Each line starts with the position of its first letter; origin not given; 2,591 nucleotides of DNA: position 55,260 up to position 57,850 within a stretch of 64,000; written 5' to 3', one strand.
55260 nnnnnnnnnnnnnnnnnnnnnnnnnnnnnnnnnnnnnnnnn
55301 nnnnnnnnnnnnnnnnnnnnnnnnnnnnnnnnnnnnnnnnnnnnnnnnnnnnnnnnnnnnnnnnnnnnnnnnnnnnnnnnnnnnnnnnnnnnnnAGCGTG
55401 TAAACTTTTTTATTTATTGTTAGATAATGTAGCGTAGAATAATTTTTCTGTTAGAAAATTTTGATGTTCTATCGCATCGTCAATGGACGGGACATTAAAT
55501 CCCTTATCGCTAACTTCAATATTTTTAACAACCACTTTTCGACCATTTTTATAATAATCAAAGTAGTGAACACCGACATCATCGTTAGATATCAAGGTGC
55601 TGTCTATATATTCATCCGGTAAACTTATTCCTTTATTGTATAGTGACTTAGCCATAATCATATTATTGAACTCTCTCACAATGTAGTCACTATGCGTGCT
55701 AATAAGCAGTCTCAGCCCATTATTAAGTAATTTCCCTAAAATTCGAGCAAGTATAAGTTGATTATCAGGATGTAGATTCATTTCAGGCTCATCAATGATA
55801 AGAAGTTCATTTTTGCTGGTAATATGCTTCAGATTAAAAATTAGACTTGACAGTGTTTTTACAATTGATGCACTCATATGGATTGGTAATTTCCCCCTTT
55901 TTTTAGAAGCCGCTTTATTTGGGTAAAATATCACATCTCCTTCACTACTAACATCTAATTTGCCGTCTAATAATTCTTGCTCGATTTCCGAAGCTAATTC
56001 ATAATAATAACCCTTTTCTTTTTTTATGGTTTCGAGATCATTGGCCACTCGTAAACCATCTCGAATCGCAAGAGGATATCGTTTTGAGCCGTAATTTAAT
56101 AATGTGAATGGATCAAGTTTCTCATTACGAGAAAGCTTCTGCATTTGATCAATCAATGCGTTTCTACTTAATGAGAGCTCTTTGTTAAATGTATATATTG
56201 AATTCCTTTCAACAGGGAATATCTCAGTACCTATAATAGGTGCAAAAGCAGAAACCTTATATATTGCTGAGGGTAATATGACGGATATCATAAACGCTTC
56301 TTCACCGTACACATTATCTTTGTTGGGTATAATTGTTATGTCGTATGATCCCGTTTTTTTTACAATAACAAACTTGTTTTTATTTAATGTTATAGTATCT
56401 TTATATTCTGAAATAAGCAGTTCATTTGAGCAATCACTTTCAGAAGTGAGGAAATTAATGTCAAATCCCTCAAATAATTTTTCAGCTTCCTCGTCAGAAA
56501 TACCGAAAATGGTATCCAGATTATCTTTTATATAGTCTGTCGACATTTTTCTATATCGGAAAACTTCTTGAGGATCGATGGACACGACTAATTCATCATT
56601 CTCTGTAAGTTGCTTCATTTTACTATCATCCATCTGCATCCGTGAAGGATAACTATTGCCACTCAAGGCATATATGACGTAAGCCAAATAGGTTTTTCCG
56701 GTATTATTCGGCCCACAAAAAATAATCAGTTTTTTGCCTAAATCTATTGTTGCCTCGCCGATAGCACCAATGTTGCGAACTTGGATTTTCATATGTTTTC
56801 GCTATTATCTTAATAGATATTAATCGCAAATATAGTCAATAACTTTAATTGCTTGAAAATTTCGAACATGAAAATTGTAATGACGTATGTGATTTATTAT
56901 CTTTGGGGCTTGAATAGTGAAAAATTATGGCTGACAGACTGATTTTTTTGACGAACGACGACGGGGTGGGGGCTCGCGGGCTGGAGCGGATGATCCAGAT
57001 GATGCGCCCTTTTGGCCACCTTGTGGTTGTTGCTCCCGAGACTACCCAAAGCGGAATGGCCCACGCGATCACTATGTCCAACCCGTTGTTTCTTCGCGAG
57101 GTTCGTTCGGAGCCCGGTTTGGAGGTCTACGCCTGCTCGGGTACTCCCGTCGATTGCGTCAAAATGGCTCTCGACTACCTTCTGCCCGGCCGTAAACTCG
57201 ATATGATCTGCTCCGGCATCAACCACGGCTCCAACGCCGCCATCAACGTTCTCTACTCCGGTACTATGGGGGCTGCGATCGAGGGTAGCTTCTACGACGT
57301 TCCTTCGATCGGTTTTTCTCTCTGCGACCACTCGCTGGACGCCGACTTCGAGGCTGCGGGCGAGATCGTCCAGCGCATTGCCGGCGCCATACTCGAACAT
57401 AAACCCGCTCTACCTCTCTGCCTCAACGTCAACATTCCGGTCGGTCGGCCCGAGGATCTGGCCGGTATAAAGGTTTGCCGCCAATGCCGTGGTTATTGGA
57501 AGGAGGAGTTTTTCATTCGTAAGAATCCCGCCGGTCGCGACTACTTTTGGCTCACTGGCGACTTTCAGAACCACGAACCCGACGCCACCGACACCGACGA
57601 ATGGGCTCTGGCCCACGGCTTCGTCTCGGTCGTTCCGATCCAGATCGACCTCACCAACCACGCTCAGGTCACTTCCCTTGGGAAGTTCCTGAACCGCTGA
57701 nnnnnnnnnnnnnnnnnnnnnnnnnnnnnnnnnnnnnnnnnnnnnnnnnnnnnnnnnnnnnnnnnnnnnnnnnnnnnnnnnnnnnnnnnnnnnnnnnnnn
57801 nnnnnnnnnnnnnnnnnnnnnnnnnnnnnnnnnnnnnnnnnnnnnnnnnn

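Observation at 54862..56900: AT-rich two-gene cassette: ABC-type ATPase + small PD-(D/E)xK-like protein inserted between rplS and surE (Septu/PARIS-like logic with a different effector)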

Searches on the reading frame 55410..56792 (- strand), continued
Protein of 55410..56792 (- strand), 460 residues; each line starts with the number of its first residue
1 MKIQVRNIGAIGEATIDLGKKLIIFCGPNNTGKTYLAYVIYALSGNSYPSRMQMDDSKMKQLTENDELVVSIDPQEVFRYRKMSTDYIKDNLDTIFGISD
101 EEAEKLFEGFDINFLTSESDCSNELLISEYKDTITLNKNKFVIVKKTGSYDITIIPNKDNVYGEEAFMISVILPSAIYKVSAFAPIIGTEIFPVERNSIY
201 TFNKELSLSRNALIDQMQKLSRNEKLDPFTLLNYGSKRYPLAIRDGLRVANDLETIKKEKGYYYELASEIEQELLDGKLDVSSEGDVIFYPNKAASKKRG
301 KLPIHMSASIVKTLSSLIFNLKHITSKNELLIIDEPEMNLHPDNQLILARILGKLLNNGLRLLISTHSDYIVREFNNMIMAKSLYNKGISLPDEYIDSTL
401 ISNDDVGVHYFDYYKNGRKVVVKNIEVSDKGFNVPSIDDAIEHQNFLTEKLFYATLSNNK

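Call 87: search_protein_families(library=phrogs, proteins=[window:55410-56792:-], max_evalue=0.01)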
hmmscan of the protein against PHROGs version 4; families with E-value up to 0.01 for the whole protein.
window:55410-56792:- (460 aa): 12 families
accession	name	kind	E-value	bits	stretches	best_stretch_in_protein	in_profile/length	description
phrog_13167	-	unknown function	7.4e-42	144.8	1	3-458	17-468/477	-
phrog_14430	-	unknown function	1.9e-21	77.8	2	264-390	279-413/444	-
phrog_3940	-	unknown function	2.3e-11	44.2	2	318-425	239-328/537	-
phrog_8323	-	unknown function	1.4e-10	41.4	2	310-377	304-370/623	-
phrog_4747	-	unknown function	7.6e-08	32.9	1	326-375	332-382/610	-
phrog_7507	-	unknown function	5.1e-07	30.4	1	312-377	391-455/483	-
phrog_21420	-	unknown function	4.3e-06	26.5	1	326-377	524-575/654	-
phrog_8066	-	unknown function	6.6e-06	26.2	1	309-377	358-434/522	-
phrog_9802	-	unknown function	9.6e-06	25.9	1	309-402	262-358/438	-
phrog_1499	-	unknown function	0.0014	19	1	2-70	7-80/427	-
phrog_293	-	moron, auxiliary metabolic gene and host takeover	0.0016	17.5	1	325-379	284-339/1058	ABC transporter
phrog_533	-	head and packaging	0.0086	15.6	0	254-329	33-94/495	portal protein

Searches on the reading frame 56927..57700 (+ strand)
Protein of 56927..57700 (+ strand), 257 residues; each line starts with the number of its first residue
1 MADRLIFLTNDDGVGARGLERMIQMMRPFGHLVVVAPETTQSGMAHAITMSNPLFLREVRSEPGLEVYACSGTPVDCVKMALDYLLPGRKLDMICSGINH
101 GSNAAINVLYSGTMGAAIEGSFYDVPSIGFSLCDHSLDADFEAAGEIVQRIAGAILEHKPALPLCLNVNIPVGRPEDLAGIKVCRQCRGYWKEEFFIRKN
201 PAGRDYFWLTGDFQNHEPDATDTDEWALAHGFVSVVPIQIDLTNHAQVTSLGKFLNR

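Call 3: search_protein_families(library=pfam, proteins=[window:56927-57700:+], max_evalue=1)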
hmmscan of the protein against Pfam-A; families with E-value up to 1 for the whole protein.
window:56927-57700:+ (257 aa): 1 family
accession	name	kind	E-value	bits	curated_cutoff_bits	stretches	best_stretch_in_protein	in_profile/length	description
PF01975.23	SurE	-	8.7e-58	195.7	22.1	1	6-193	1-189/189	Survival protein SurE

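Call 17: find_encoding_contigs(protein=window:56927-57700:+, flank=6000, max_places=8)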
Protein window:56927-57700:+ (257 aa): 6 contigs read that carry it; 1 place shown.
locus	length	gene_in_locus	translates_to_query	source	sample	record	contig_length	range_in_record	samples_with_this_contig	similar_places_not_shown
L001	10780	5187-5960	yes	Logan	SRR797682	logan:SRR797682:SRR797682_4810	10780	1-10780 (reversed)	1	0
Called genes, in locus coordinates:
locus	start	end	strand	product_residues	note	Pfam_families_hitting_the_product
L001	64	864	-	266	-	PF25087:GMPPB_C (faint), PF00132:Hexapep (faint)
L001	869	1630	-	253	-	PF00072:Response_reg, PF00196:GerE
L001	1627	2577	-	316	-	PF07730:HisKA_3, PF02518:HATPase_c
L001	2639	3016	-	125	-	PF01245:Ribosomal_L19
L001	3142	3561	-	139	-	-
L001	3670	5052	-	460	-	PF13175:AAA_15, PF13476:AAA_23 (weak), PF13304:AAA_21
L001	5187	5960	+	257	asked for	PF01975:SurE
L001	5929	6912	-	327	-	PF01368:DHH, PF02272:DHHA1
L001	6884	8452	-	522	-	PF18294:Pept_S41_N, PF17820:PDZ_6 (faint), PF03572:Peptidase_S41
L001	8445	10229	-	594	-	PF13004:BACON (faint), PF17820:PDZ_6 (weak), PF03572:Peptidase_S41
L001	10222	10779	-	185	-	?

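Call 25: find_related_loci(query=window:56927-57700:+, collection=genome_contigs, flank=6000)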
Query window:56927-57700:+ (257 aa) in genome_contigs; peptide patterns used: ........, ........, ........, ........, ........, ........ (x = any residue, [..] = any of these).
164 stretches matched a pattern; 26 encode a relative of the query (tblastn E <= 1e-3); 26 distinct loci.
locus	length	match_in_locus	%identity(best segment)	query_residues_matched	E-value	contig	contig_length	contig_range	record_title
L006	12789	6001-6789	85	1-257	7e-156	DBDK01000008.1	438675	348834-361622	MAG TPA_asm: Alistipes sp. UBA934 UBA934_contig_140, whole genome shotgun sequence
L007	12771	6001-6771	81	1-257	4e-143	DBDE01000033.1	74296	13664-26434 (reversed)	MAG TPA_asm: Alistipes sp. UBA940 UBA940_contig_3388, whole genome shotgun sequence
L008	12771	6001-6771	76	1-257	1e-138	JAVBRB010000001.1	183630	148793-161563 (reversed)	MAG: Rikenellaceae bacterium isolate EPI_MAG_00182 c_000000785210, whole genome shotgun sequence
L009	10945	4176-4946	75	1-257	1e-135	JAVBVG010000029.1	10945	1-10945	MAG: Rikenellaceae bacterium isolate EPI_MAG_00302 c_000002822305, whole genome shotgun sequence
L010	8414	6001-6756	65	5-256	2e-113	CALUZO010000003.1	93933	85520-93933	MAG: uncultured Rikenellaceae bacterium isolate E40__bin191 genome assembly, contig: E40__k127_3997564, whole genome sho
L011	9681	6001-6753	65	5-255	2e-110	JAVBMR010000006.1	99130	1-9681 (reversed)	MAG: Tidjanibacter sp. isolate EPI_MAG_00057 c_000009784962, whole genome shotgun sequence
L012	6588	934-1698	60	1-255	5e-110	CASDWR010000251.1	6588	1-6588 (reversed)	uncultured Rikenellaceae bacterium isolate Batch3_idba_bin.1321 genome assembly, contig: Batch3_idba_bin.1321.fa_k87_360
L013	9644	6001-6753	63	1-251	8e-106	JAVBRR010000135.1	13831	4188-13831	MAG: Rikenellaceae bacterium isolate EPI_MAG_00200 c_000002752110, whole genome shotgun sequence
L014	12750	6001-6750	60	5-254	1e-103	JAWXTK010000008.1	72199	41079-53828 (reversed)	MAG: Rikenellaceae bacterium isolate FM_21_G125_V NODE_80_length_72200_cov_5.143162, whole genome shotgun sequence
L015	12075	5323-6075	59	5-254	2e-101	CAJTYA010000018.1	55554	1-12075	MAG TPA_asm: uncultured Alistipes sp. isolate MGBC119114 genome assembly, contig: MGBC119114.18, whole genome shotgun se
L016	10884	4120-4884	63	1-255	1e-106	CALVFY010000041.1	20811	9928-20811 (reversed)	MAG: uncultured Rikenellaceae bacterium isolate BRZ_QG__bin58 genome assembly, contig: BRZ_QG__NODE_3155_length_20811_co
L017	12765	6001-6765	62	1-255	2e-110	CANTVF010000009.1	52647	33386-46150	MAG: uncultured Tidjanibacter sp. isolate chick38__bin11 genome assembly, contig: chick38__NODE_118_length_52647_cov_23.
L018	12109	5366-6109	49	5-253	1e-79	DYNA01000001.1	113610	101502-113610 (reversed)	MAG TPA_asm: Paludibacter propionicigenes isolate SulCav_FS08_3_2_32_58 SulCav_FS08_3_26_length_113610_cov_30_536533, wh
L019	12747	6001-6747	48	5-254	2e-78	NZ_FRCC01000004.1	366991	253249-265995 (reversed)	Flavobacterium flevense strain DSM 1076, whole genome shotgun sequence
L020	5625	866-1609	47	5-253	1e-77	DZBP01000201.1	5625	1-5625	MAG TPA_asm: Draconibacterium orientale isolate SulCav_PC08_66_32_13 SulCav_PC08-66_16675_length_5625_cov_7.032496, whol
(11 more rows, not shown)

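Call 33: search_protein_families(library=pfam, proteins=[L017:1703-4378:+, L017:4419-5651:+, L011:5020-5634:+, L011:5008-5265:-], max_evalue=0.01)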
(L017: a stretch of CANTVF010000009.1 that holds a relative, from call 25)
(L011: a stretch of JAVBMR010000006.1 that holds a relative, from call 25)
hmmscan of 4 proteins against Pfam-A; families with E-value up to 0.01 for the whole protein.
L017:1703-4378:+ (891 aa): 4 families
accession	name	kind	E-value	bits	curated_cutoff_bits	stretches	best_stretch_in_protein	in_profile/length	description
PF14905.12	OMP_b-brl_3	-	7.5e-32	111.3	27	1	542-878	83-397/408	Outer membrane protein beta-barrel family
PF13715.12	CarbopepD_reg_2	-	8.1e-18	64.7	32.2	1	24-109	1-88/88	CarboxypepD_reg-like domain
PF13620.12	CarboxypepD_reg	-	3.8e-11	43.6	32.3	1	24-92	2-76/82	Carboxypeptidase regulatory-like domain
PF07715.20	Plug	-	2.3e-05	25.3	23.9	1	129-213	6-93/107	TonB-dependent Receptor Plug Domain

L017:4419-5651:+ (410 aa): 0 families

L011:5020-5634:+ (204 aa): 1 family
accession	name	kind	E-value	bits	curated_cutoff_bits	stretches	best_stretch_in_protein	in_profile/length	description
PF13505.12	OMP_b-brl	-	3.4e-09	37.5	28.7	1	7-186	2-172/175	Outer membrane protein beta-barrel domain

L011:5008-5265:- (85 aa): 0 families
